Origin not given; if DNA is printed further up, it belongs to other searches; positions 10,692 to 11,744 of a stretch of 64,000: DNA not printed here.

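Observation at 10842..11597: Orphan SagB/ThcOx-type dehydrogenase without cyclodehydratase partners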

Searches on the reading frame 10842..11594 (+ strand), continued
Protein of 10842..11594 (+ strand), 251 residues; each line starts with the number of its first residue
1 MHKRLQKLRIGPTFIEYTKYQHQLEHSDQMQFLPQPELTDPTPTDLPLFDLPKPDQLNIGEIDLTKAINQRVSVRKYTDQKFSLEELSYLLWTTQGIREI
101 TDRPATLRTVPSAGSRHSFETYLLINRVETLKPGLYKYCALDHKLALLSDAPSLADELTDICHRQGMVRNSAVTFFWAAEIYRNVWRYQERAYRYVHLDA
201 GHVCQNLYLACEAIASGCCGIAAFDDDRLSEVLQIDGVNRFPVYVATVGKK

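Call 8: search_solved_structures(query=window:10842-11594:+, max_evalue=0.01, show_alignments=3)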
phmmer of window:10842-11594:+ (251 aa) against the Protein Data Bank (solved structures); distinct sequences matched with E-value up to 0.01: 11.
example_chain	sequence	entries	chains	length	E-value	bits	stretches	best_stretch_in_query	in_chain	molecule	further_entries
3eo7_A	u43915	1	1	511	1.8e-37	132.2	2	59-250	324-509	Putative Nitroreductase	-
5lq4_A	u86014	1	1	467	3.1e-14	56.1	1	49-238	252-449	CyaGox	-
8pz5_A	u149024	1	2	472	3.2e-14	56.1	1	49-238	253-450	SagB-type dehydrogenase domain protein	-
5lq4_B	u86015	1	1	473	3.2e-14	56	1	49-238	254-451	CyaGox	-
3hoi_A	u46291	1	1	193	6.3e-14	55.1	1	50-237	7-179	FMN-dependent nitroreductase BF3017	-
8cqs_A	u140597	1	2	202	9.4e-13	51.2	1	48-237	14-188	Nitroreductase-like protein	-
7ly5_B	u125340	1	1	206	2.9e-06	30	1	106-235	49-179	BmdC, oxidase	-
7ly7_B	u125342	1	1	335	9.6e-06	28.3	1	106-235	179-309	BmdC, Oxidase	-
7ly4_A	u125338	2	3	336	9.7e-06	28.3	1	106-235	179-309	BmdC, Oxidase | BmdC, NRPS oxidase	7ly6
3hj9_A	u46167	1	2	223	9.7e-05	25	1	44-249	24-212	Oxidoreductase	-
4dn2_A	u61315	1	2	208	0.0057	19.2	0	191-237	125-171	Nitroreductase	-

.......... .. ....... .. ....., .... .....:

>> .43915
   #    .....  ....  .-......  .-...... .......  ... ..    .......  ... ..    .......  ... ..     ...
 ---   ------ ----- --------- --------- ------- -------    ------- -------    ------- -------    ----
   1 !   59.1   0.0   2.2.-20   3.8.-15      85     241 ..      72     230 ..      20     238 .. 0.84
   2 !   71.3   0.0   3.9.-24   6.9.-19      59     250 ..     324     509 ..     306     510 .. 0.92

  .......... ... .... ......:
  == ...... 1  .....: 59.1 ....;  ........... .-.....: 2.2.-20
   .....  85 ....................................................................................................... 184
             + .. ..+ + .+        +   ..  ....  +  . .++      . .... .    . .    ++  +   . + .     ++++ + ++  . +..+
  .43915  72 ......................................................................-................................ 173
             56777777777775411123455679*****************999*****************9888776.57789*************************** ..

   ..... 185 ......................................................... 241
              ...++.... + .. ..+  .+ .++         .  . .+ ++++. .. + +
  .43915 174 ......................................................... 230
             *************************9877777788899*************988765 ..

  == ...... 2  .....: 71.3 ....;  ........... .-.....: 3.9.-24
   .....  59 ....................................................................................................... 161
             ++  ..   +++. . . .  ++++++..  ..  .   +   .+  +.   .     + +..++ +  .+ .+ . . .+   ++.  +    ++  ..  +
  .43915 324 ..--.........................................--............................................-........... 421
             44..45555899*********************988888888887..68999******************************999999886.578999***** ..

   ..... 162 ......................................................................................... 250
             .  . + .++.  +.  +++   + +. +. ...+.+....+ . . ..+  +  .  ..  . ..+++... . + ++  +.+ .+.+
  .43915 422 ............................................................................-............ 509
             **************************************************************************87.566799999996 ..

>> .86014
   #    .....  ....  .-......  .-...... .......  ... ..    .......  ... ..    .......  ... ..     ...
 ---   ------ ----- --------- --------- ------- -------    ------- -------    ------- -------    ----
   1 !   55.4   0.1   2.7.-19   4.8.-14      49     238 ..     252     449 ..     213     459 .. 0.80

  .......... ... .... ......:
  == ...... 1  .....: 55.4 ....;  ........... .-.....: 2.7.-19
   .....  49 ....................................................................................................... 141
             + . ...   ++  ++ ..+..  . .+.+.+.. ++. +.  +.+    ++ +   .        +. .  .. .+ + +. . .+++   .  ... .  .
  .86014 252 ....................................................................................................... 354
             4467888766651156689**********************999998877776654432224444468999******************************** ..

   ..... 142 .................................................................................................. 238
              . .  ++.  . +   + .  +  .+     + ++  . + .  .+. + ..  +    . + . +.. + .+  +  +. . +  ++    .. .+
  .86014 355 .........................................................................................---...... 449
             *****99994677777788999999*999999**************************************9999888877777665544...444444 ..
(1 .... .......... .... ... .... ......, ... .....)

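Call 17: find_related_loci(query=A1, collection=genome_contigs, flank=10000)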
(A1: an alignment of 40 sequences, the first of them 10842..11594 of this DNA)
Query A1 (251 aa) in genome_contigs; peptide patterns used: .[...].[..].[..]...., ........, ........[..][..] (x = any residue, [..] = any of these).
600 stretches matched a pattern (row limit reached: there are more); 574 encode a relative of the query (tblastn E <= 1e-3); the best 80 are kept; 80 distinct loci.
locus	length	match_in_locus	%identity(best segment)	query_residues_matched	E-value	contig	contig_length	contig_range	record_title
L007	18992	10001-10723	62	11-251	7e-95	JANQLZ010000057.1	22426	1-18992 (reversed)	MAG: Bacillota bacterium isolate PL25a_bin.78 k99_1659360, whole genome shotgun sequence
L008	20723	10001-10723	59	10-251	2e-92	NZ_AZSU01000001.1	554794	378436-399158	[Clostridium] ultunense DSM 10521 scaffold_1, whole genome shotgun sequence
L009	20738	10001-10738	57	4-251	4e-91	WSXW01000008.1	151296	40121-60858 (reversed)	MAG: Bacillota bacterium isolate X3_MetaBAT.12 scaffold_354, whole genome shotgun sequence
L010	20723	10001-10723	57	10-251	7e-91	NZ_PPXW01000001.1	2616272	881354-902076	Clostridium sp. Cult1 NODE_1, whole genome shotgun sequence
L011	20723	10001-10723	56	10-251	8e-91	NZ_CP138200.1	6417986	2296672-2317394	Wukongibacter sp. M2B1 chromosome, complete genome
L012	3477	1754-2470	56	11-250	9e-91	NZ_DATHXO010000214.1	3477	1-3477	MAG: Schnuerera sp. isolate SMAG_U16187 k141_26394, whole genome shotgun sequence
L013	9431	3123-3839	57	10-250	1e-89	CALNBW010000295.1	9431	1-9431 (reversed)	MAG TPA_asm: uncultured Firmicutes bacterium isolate SRR1561995_bin.50_CONCOCT_v1.1_MAG genome assembly, contig: ERZ7240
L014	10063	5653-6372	56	10-250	8e-90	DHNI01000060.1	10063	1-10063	MAG TPA_asm: Firmicutes bacterium UBA5420 UBA5420_contig_13062, whole genome shotgun sequence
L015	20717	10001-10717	57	11-251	1e-89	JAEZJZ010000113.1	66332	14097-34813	MAG: Bacillota bacterium isolate OH_CDB_256 k127_2069796, whole genome shotgun sequence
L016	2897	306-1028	55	10-251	4e-91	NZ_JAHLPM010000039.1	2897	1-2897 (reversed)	Tissierella simiarum strain MSJ-40 M40_ctg0044, whole genome shotgun sequence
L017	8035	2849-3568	57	10-250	1e-88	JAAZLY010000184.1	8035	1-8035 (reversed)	MAG: Bacillota bacterium isolate AS23ysBPME_28 147307_AS23, whole genome shotgun sequence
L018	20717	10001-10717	58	11-251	2e-97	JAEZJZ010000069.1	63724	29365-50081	MAG: Bacillota bacterium isolate OH_CDB_256 k127_192363, whole genome shotgun sequence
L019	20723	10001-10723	55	10-251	2e-87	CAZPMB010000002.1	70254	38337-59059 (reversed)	MAG TPA_asm: uncultured Candidatus Bathyarchaeia archaeon isolate binchicken_co383_203 genome assembly, contig: NODE_36_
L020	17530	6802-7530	55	7-250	3e-87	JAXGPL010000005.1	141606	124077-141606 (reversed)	MAG: Bacillota bacterium isolate AnMBR.bin301 bin301_5, whole genome shotgun sequence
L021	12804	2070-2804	55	5-251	3e-87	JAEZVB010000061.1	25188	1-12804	MAG: Bacillota bacterium isolate OH_PFB_106 k127_1354855, whole genome shotgun sequence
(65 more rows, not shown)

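Call 19: predict_structure(alignment_id=A1)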
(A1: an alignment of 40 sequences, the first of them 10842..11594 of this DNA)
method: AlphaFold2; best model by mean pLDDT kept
length: 251 residues; sequences in the alignment: 40
mean_pLDDT: 90.6   pTM: 0.89
mean pLDDT of the five models: 90.6, 90.5, 89.0, 84.7, 81.2
residues with pLDDT >= 90: 167; 70-90: 71; 50-70: 8; < 50: 5
segments of 3 or more residues with pLDDT < 50: 1-5
pLDDT, mean of each block of 10 residues (from residue 1): 57 87 87 88 96 93 91 90 98 91 79 72 98 97 97 98 97 97 89 89 93 94 96 95 97 92
secondary structure, 60 per line:
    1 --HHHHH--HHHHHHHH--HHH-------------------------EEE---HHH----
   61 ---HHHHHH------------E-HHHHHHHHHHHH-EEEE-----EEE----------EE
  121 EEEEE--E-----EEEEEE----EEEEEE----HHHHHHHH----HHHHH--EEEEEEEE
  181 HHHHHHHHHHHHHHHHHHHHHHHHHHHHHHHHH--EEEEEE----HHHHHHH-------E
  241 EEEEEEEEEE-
elements in order: H3-7 H10-17 E48-50 H64-69 H84-95 E97-100 E106-108 E119-125 E134-139 E144-149 H154-161 H166-170 E173-180 H181-213 E216-221 H226-232 E240-250

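Call 23: fold_search(model_id=the predicted structure, library=pdb)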
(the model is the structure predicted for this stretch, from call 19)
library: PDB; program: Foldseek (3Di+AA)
matches with E <= 10: 347; with E <= 0.001: 181
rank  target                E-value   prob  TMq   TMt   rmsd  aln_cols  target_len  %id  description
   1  8pz5_A                2.5e-17  1.00  0.81  0.47   4.0       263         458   22  Structure of ThcOx, solved at wavelength 3.099 A (released 2023-10-25)
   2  3eo7                  6.4e-17  1.00  0.63  0.34   4.4       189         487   30  Crystal structure of a putative nitroreductase (ava_2154) from anabaena variabilis atcc 29413 at 1.80 A resolution (released 2008-10-28)
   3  5lq4_B                7.3e-17  1.00  0.81  0.46   3.9       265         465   22  The Structure of ThcOx, the First Oxidase Protein from the Cyanobactin Pathways (released 2016-11-09)
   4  5lq4_A                1.4e-16  1.00  0.81  0.47   4.0       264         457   22  The Structure of ThcOx, the First Oxidase Protein from the Cyanobactin Pathways (released 2016-11-09)
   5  3hoi                  2.5e-14  1.00  0.66  0.84   3.0       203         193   29  Crystal structure of FMN-dependent nitroreductase BF3017 from Bacteroides fragilis NCTC 9343 (YP_212631.1) from Bacteroi (released 2009-06-23)
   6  3hj9_A                2.5e-14  1.00  0.66  0.76   6.8       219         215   23  Crystal structure of a putative nitroreductase (reut_a1228) from ralstonia eutropha jmp134 at 2.00 A resolution (released 2009-06-16)
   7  8cqs_A                6.5e-14  1.00  0.65  0.84   2.9       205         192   27  Flavin mononucleotide-dependent nitroreductase B.thetaiotaomicron (BT_0217) (released 2024-03-27)
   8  3hj9_B                8.8e-14  1.00  0.64  0.75   6.9       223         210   22  Crystal structure of a putative nitroreductase (reut_a1228) from ralstonia eutropha jmp134 at 2.00 A resolution (released 2009-06-16)
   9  7ly7_B                9.4e-14  1.00  0.66  0.51  15.0       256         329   19  Crystal structure of the elongation module of the bacillamide NRPS, BmdB, in complex with the oxidase BmdC (released 2022-02-02)
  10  8cqs_B                1.0e-13  1.00  0.66  0.83   3.0       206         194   27  Flavin mononucleotide-dependent nitroreductase B.thetaiotaomicron (BT_0217) (released 2024-03-27)
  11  7ly4_A                1.1e-12  1.00  0.66  0.52  14.8       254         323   18  Cryo-EM structure of the elongation module of the bacillamide NRPS, BmdB, in complex with the oxidase, BmdC (released 2022-02-02)
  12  6grh_C                2.4e-12  1.00  0.60  0.57  17.9       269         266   16  E. coli Microcin synthetase McbBCD complex with truncated pro-MccB17 bound (released 2019-01-30)
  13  6gos_C                4.5e-12  1.00  0.60  0.57  17.6       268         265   16  E. coli Microcin synthetase McbBCD complex with pro-MccB17 bound (released 2019-01-30)
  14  7ly5_B                5.4e-11  1.00  0.62  0.81   3.5       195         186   19  Proteolyzed crystal structure of the bacillamide NRPS, BmdB, in complex with the oxidase BmdC (released 2022-02-02)
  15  4g8s_B                8.4e-09  1.00  0.51  0.70   2.6       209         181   16  Crystal Structure Of a Putative Nitroreductase from Geobacter sulfurreducens PCA (Target PSI-013445) (released 2012-08-08)
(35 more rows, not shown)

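Call 27: find_encoding_contigs(protein=P0004, flank=7000, max_places=2)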
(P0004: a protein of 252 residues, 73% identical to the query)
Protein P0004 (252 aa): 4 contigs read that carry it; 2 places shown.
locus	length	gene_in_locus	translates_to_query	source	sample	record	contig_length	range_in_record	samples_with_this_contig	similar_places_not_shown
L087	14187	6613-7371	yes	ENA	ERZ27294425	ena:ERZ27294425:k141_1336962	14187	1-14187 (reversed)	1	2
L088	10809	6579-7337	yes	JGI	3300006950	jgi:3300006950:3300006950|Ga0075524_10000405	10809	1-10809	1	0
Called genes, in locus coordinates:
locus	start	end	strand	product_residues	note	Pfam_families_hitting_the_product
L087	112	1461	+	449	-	PF01546:Peptidase_M20, PF07687:M20_dimer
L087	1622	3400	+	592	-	PF05496:RuvB_N (faint), PF06068:TIP49 (faint), PF13604:AAA_30 (weak), PF13177:DNA_pol3_delta2, PF13401:AAA_22, PF00004:AAA, PF22608:DNAX_ATPase_lid, PF20964:DnaX_C (weak), +3 more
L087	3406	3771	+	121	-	PF02575:YbaB_DNA_bd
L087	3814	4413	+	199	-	PF21176:RecR_HhH, PF02132:RecR_ZnF, PF13662:Toprim_4, PF01751:Toprim, PF21175:RecR_C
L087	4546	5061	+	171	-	PF00583:Acetyltransf_1, PF13673:Acetyltransf_10, PF13508:Acetyltransf_7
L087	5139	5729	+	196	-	PF00574:CLP_protease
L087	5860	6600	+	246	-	PF00881:Nitroreductase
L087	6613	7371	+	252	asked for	PF00881:Nitroreductase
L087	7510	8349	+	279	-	PF05681:Fumerase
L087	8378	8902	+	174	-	PF05683:Fumerase_C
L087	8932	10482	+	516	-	PF19568:Spore_III_AA, PF00004:AAA (faint), PF25516:PTPase, PF01424:R3H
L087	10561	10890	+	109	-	PF06153:CdAMP_rec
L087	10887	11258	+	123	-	-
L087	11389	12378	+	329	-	PF13177:DNA_pol3_delta2, PF00004:AAA (weak)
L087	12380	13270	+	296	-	PF04468:PSP1, PF28472:PSP1_3rd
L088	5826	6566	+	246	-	PF00881:Nitroreductase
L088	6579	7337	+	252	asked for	PF00881:Nitroreductase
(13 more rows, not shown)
